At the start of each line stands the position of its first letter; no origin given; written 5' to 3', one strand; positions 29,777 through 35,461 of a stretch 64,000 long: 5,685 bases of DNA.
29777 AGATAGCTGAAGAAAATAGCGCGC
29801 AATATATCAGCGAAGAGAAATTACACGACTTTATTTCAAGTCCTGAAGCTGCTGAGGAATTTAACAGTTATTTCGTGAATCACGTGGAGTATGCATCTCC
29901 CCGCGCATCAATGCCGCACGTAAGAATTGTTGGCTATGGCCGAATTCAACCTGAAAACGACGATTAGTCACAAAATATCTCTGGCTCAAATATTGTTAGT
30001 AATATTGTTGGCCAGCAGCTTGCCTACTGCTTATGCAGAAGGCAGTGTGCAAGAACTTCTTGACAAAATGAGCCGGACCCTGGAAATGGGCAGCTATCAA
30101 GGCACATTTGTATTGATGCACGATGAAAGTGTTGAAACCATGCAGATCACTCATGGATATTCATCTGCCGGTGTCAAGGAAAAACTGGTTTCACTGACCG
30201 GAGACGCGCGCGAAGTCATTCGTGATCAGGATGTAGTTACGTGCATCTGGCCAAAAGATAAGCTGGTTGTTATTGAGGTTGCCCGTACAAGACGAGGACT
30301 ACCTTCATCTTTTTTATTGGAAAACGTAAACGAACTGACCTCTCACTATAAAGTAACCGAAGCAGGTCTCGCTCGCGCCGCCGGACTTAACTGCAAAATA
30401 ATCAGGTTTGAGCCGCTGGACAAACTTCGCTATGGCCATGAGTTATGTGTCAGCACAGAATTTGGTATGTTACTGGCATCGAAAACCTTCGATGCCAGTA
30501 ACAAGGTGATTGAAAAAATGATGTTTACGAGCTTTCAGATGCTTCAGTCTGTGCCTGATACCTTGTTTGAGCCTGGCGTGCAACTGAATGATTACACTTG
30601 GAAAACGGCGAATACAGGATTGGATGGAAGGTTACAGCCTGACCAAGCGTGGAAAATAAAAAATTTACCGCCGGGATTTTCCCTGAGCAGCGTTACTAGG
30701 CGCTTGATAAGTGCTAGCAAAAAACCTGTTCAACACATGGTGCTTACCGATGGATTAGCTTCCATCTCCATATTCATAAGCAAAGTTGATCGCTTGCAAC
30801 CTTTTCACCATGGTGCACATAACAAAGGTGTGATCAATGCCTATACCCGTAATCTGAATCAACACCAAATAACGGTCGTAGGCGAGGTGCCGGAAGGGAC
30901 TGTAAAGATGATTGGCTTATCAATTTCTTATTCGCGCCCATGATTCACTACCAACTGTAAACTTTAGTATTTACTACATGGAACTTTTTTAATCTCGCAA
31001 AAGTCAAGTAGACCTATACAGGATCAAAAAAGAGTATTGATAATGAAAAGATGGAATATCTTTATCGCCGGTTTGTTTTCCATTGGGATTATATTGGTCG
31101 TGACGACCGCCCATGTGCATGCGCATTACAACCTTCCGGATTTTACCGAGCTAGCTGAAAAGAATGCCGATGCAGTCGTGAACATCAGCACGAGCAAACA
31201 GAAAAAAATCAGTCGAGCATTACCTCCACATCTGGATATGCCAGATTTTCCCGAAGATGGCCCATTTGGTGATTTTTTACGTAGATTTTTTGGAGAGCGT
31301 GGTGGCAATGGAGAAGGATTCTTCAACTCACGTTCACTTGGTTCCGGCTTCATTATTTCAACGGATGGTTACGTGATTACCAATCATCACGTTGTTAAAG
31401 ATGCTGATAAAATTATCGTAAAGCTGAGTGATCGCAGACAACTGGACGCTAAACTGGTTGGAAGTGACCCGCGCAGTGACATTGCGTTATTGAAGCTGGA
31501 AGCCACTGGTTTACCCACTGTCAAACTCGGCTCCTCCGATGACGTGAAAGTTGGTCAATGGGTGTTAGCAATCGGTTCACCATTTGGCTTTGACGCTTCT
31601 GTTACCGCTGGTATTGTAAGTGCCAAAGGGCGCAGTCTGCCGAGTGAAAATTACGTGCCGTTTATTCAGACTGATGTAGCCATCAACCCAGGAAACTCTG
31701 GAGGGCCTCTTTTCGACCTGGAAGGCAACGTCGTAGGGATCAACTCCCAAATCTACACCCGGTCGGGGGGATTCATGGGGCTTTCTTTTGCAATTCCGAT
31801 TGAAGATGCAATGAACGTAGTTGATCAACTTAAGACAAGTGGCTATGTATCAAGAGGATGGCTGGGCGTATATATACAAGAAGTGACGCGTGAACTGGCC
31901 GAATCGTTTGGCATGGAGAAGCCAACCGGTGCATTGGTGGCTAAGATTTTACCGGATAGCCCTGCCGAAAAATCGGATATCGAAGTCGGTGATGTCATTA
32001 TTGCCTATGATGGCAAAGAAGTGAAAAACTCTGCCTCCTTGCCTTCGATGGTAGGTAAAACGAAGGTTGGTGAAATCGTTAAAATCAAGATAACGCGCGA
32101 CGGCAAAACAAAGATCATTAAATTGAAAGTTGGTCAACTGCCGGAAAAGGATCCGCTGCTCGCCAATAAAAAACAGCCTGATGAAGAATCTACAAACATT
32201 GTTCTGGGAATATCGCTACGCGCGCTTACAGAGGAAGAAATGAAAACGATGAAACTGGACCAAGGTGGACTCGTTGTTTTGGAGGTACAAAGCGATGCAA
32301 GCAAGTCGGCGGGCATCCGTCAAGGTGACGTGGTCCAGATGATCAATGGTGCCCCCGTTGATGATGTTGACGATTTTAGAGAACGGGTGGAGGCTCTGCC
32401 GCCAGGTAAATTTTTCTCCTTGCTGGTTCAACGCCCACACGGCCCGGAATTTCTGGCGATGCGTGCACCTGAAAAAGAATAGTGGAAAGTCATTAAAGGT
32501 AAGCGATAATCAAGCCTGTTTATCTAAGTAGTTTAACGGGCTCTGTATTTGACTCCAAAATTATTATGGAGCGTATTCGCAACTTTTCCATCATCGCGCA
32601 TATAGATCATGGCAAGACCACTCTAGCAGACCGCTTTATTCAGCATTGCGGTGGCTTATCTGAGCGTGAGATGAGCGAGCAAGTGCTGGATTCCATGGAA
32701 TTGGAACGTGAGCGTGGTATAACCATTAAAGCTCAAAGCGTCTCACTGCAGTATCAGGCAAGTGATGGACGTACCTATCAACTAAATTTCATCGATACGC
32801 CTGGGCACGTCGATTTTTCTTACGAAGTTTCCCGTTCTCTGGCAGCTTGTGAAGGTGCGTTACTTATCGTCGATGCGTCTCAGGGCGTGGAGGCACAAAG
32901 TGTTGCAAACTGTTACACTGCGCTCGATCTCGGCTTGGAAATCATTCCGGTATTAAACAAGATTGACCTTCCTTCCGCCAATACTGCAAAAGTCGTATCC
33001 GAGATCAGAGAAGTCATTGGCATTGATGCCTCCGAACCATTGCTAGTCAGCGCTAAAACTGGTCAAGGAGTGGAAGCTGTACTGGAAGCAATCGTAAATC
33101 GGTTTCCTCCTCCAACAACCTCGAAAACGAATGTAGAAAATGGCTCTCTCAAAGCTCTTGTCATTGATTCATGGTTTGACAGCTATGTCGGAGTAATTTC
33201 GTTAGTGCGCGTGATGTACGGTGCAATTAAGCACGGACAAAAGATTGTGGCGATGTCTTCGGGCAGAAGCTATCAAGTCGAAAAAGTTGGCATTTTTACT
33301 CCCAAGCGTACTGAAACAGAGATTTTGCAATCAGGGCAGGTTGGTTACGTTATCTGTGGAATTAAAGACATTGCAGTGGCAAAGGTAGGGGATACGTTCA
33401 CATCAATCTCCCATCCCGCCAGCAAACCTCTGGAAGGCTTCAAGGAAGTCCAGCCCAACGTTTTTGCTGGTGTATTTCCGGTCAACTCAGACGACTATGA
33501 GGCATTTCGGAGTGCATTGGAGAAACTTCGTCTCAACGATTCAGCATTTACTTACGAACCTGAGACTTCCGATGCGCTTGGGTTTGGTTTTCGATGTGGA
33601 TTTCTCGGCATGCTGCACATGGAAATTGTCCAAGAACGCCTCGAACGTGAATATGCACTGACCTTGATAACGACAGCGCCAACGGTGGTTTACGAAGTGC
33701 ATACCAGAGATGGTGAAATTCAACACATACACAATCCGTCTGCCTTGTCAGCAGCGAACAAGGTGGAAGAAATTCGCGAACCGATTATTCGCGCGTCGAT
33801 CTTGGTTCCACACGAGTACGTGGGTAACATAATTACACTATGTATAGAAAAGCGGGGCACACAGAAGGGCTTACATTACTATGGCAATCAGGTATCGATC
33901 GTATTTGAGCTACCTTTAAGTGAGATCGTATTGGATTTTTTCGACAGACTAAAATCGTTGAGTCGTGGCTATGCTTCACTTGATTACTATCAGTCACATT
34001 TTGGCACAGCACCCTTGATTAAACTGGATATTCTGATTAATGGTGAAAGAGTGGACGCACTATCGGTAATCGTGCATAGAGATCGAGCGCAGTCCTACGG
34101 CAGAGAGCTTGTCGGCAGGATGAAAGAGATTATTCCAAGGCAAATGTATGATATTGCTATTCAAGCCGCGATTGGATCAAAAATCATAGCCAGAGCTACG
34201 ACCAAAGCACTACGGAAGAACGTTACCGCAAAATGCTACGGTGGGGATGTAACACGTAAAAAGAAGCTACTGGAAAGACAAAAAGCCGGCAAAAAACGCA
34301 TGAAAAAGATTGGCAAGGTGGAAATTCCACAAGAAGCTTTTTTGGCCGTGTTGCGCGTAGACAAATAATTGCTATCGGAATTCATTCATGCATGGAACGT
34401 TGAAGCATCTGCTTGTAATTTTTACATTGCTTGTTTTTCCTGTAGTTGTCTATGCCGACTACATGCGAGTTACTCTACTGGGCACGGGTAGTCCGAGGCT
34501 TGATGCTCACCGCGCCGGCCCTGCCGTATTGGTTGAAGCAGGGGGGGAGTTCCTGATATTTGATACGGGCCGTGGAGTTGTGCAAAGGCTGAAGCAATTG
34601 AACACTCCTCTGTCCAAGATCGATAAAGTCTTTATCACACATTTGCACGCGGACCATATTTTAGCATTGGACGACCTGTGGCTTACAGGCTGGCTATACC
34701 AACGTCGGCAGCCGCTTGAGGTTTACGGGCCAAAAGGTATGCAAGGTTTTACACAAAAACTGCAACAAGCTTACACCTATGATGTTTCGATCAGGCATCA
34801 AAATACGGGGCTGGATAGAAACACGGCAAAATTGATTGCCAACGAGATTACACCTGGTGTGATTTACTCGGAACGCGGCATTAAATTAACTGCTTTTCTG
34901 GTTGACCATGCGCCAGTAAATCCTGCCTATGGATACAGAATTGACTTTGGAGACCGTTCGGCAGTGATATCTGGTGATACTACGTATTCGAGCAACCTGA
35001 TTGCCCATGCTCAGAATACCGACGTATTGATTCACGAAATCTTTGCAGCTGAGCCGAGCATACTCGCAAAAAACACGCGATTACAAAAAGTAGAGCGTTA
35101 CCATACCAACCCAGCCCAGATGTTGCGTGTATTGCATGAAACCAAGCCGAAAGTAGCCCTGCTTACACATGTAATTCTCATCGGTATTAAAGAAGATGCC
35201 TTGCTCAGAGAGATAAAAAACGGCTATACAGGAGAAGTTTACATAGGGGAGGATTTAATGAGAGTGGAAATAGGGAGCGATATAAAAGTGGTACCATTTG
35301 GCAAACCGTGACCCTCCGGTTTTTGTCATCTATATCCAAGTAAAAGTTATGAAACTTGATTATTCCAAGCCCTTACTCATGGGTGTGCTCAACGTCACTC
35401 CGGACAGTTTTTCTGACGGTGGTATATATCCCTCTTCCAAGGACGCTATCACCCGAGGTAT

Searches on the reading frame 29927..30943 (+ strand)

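Call 31: search_protein_families(library=ncbifam, proteins=[window:29927-30943:+], max_evalue=1e-10)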
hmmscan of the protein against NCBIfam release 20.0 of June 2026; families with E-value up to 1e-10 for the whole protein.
window:29927-30943:+ (338 aa): 1 family
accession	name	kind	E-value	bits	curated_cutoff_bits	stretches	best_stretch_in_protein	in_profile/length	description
NF006990.0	PRK09455.1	equivalog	7.1e-35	120.7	368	1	16-335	3-315/319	sigma-E factor regulatory protein RseB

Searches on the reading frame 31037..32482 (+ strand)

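Call 31: search_protein_families(library=ncbifam, proteins=[window:31037-32482:+], max_evalue=1e-10)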
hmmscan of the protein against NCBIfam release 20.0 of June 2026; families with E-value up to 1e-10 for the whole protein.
window:31037-32482:+ (481 aa): 13 families
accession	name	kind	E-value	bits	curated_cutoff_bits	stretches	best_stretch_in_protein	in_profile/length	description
TIGR02037.1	degP_htrA_DO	subfamily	8.7e-148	492.8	416.2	1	34-469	1-428/434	Do family serine endopeptidase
NF041521.1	HhoA_HhoB_HtrA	equivalog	2.4e-96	322.9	450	1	39-369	6-335/335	HhoA/HhoB/HtrA family serine endopeptidase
NF007526.1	PRK10139.1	equivalog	4.6e-88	295.9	756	1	26-364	32-358/456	serine endoprotease DegQ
NF008189.1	PRK10942.1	equivalog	6.5e-87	292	720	1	23-367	29-383/477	serine endoprotease DegP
TIGR02038.1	protease_degS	equivalog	2.4e-78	263.7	422.95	1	99-365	77-346/351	outer membrane-stress sensor serine endopeptidase DegS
NF008147.1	PRK10898.1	equivalog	1.6e-69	234.7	408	1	97-367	75-349/352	outer membrane-stress sensor serine endopeptidase DegS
NF047968.1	SerProtHtrA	equivalog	1.3e-68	232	470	1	97-364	84-356/357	serine protease HtrA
NF040960.1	MamE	equivalog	1.4e-58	199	800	1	99-261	121-289/659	magnetosome formation protease MamE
NF050055.1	SerProtHtrAMycob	equivalog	6.9e-51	173.7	800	1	99-363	226-496/502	serine protease HtrA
NF053637.1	SerProtHtrAspr2045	equivalog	2.2e-49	168.4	650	1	100-365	103-386/394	serine protease HtrA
NF033740.0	MarP_fam_protase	equivalog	1e-19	70.9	250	1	99-264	210-376/390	MarP family serine protease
NF040961.1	MamO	equivalog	1.8e-19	69.5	800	1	21-254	38-256/648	magnetosome protein MamO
NF041199.1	trx7_PDZ_seleno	equivalog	1.4e-12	47.2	300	0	278-364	297-389/390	Trx7/PDZ domain-containing (seleno)protein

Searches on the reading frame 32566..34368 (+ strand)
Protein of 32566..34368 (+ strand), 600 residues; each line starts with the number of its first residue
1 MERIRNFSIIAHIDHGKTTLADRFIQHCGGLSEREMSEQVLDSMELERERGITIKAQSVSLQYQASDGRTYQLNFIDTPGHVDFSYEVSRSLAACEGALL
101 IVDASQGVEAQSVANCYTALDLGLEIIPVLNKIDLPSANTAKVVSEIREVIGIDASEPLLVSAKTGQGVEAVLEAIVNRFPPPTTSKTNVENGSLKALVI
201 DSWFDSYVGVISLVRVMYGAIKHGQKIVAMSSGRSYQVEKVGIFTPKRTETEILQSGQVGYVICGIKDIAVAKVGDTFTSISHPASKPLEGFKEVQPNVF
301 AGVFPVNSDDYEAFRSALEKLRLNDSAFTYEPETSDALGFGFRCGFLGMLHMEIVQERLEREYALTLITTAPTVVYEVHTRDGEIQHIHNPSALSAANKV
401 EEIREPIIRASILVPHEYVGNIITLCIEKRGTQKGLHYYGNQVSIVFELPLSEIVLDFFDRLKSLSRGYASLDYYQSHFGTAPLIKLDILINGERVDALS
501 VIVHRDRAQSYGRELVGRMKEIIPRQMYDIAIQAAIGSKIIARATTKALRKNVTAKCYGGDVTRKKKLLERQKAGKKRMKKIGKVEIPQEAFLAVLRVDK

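Call 31: search_protein_families(library=ncbifam, proteins=[window:32566-34368:+], max_evalue=1e-10)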
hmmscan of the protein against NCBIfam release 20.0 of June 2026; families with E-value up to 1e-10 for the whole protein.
window:32566-34368:+ (600 aa): 30 families (the best 25 are shown)
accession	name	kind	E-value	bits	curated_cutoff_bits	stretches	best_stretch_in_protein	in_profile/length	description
TIGR01393.1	lepA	equivalog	2.2e-287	954.3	533.9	1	3-599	2-595/595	translation elongation factor 4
TIGR00484.1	EF-G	equivalog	2e-58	198.1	659.4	2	1-156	7-160/691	elongation factor G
TIGR01394.1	TypA_BipA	equivalog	1.4e-57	195.3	757.3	1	4-288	1-294/594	translational GTPase TypA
NF009381.0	PRK12740.1-5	subfamily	1e-52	179.5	583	2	2-153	7-156/692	elongation factor G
TIGR00490.1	aEF-2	equivalog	7.6e-45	153.2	738.45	2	2-134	17-149/720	elongation factor EF-2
NF012153.1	tet_protect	equivalog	9.3e-45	153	775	1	6-151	2-145/614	tetracycline resistance ribosomal protection protein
NF007583.0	PRK10218.1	equivalog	1.7e-40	138.6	1260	1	1-381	2-395/607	ribosome-dependent GTPase TypA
NF009891.0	PRK13351.1-1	equivalog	6.5e-39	134.1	597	2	2-152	7-155/681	elongation factor G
NF001964.0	PRK00741.1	equivalog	1.9e-38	132.2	473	1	2-167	10-176/529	peptide chain release factor 3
NF033148.1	tet_protect_M_W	exception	1.2e-31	109.7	1100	1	3-152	2-149/639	TetM/TetW/TetO/TetS family tetracycline resistance ribosomal protection protein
NF009377.1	PRK12740.1-1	equivalog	2e-31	109.2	890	1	2-177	11-183/700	elongation factor G-like protein EF-G2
NF000120.3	47473_otr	exception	9.5e-30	103.7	900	1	6-150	4-146/608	tetracycline resistance ribosomal protection protein Otr(A)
NF009379.0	PRK12740.1-3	equivalog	1e-29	103.6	513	2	159-382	253-466/674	elongation factor G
TIGR00503.1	prfC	equivalog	1.7e-27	96.1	466.95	1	2-156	9-165/527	peptide chain release factor 3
NF058620.1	EFG2_Bacteroid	exception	3.1e-27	95.3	1000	1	2-175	7-177/717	elongation factor G2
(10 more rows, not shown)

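Call 41: find_homologous_proteins(query=window:32566-34368:+, max_evalue=1e-100)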
Query window:32566-34368:+ (600 aa): 8000 proteins with E <= 1e-100 among 8000 candidates; the best 120 are listed.
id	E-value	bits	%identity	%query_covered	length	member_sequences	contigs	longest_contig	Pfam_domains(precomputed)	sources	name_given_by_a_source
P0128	0.0e+0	1486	-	-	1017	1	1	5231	PF01926.30,PF00679.31,PF14492.13,PF06421.18,PF00009.34,PF10662.16,PF16658.12,PF03144.32,PF00071.29,PF22042.3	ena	-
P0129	0.0e+0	1326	100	100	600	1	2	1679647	PF00679.31,PF06421.18,PF00009.34,PF03144.32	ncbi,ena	-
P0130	0.0e+0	1263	95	100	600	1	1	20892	PF00679.31,PF06421.18,PF00009.34,PF03144.32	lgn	-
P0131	0.0e+0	1159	87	100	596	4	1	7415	PF00679.31,PF06421.18,PF00009.34,PF03144.32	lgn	-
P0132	0.0e+0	1152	85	100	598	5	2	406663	PF00679.31,PF06421.18,PF00009.34,PF03144.32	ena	-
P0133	0.0e+0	1149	85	100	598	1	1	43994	PF00679.31,PF06421.18,PF00009.34,PF03144.32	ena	-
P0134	0.0e+0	1149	85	100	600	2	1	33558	PF00679.31,PF06421.18,PF00009.34,PF03144.32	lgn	-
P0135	0.0e+0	1147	85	100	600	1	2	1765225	PF00679.31,PF06421.18,PF00009.34,PF03144.32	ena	-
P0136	0.0e+0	1141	86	100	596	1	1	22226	PF00679.31,PF06421.18,PF00009.34,PF03144.32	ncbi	-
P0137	0.0e+0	1140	85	100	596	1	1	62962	PF00679.31,PF06421.18,PF00009.34,PF03144.32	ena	-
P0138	0.0e+0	1139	86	100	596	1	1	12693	PF00679.31,PF06421.18,PF00009.34,PF03144.32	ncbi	-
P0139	0.0e+0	1138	85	100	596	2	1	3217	PF00679.31,PF06421.18,PF00009.34,PF03144.32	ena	-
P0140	0.0e+0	1138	86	100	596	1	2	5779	PF00679.31,PF06421.18,PF00009.34,PF03144.32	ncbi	-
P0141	0.0e+0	1137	85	100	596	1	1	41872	PF00679.31,PF06421.18,PF00009.34,PF03144.32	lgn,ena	-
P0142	0.0e+0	1136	85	100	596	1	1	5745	PF00679.31,PF06421.18,PF00009.34,PF03144.32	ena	-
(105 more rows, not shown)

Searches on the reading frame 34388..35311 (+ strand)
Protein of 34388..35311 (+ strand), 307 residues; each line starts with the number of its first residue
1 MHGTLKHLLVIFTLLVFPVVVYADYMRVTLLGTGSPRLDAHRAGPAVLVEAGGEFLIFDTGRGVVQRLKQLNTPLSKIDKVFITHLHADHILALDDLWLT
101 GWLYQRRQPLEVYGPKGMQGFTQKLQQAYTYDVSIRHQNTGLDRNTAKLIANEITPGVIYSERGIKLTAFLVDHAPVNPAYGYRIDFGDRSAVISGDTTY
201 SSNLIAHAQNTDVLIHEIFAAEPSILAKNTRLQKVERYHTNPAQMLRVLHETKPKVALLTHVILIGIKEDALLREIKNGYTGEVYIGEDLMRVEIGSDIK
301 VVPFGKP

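Call 31: search_protein_families(library=ncbifam, proteins=[window:34388-35311:+], max_evalue=1e-10)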
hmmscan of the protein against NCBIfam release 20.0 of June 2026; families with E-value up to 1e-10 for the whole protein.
window:34388-35311:+ (307 aa): 10 families
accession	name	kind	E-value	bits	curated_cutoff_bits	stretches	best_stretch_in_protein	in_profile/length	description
NF041257.1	GntH_guanitoxin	equivalog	4.3e-51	173.9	333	1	22-298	9-301/374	guanitoxin biosynthesis MBL fold metallo-hydrolase GntH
NF000806.0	PRK00055.2-4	equivalog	1.3e-42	145.9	363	1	26-296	2-277/280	ribonuclease Z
TIGR02651.1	RNase_Z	equivalog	1.7e-35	122.6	292.95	1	28-190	2-152/302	ribonuclease Z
NF000801.0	PRK00055.1-3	equivalog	4e-34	118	252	1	26-190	2-157/307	ribonuclease Z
NF000800.0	PRK00055.1-1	equivalog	6.7e-22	77.9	398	1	28-190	3-155/305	ribonuclease Z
NF041851.1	cyc_nuc_deg_phdiest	equivalog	3.4e-17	62.7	400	1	26-294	1-252/253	cyclic nucleotide-degrading phosphodiesterase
TIGR02649.1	true_RNase_BN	exception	1e-15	57.5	563.7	1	56-185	34-149/304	ribonuclease BN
NF000805.0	PRK00055.2-3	equivalog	1.2e-13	51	416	0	29-186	7-151/307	ribonuclease Z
NF002558.0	PRK02126.1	subfamily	8.8e-12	44.7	315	0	49-134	23-102/345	ribonuclease Z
NF000804.0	PRK00055.2-1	equivalog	1.8e-11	43.7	402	0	27-144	5-122/306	ribonuclease Z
